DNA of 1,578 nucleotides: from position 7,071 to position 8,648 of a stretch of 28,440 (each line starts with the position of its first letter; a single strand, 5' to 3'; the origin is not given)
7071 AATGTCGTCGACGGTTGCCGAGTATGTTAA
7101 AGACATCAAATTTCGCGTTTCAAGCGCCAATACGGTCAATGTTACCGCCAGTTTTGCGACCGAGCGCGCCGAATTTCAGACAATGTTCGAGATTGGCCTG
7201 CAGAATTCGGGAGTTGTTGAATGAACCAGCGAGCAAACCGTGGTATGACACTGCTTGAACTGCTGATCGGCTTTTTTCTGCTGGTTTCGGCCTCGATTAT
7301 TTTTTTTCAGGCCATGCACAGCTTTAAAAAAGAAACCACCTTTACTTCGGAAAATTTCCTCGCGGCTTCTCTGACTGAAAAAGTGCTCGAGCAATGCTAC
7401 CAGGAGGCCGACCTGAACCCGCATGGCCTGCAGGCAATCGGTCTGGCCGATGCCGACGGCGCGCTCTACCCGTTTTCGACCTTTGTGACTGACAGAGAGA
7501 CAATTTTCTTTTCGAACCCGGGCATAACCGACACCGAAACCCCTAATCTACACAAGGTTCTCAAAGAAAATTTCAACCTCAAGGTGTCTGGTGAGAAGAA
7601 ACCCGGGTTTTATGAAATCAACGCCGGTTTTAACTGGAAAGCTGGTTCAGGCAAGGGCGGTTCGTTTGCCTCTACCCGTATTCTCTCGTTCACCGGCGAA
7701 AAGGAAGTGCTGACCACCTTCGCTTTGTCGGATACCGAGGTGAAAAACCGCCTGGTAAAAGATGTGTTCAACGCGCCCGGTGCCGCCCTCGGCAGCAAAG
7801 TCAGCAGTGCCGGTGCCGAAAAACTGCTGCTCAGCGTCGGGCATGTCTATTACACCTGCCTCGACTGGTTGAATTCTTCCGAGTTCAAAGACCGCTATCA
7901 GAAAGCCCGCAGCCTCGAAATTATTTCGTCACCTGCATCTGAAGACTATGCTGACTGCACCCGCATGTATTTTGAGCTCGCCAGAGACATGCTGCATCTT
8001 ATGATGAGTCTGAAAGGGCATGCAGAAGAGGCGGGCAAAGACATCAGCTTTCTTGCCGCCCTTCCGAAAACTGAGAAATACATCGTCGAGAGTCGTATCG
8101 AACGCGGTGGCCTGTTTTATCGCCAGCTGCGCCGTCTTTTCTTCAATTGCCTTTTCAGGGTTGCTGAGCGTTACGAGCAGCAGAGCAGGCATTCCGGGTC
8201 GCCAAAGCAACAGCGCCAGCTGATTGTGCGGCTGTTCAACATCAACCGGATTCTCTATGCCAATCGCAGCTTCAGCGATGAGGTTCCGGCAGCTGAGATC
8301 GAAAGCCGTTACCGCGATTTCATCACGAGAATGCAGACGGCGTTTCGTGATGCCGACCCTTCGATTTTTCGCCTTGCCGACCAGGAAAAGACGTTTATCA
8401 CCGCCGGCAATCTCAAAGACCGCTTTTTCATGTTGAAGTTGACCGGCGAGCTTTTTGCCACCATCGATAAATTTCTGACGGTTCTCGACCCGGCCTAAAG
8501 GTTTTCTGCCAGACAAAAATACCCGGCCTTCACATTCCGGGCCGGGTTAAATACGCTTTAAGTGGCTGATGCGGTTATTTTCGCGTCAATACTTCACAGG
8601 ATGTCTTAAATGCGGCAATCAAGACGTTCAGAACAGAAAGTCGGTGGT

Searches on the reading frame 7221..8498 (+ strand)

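Call 5: search_protein_families(library=pfam, proteins=[window:7221-8498:+], max_evalue=0.01)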
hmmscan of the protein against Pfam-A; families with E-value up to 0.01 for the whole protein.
window:7221-8498:+ (425 aa): 1 family
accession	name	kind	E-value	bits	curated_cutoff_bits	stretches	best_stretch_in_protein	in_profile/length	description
PF07963.17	N_methyl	-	0.0086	16.1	21.2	0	4-21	2-19/27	Prokaryotic N-terminal methylation motif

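Call 6: search_protein_families(library=ncbifam, proteins=[window:7221-8498:+], max_evalue=1)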
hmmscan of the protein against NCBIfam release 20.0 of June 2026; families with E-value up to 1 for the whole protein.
window:7221-8498:+ (425 aa): 0 families
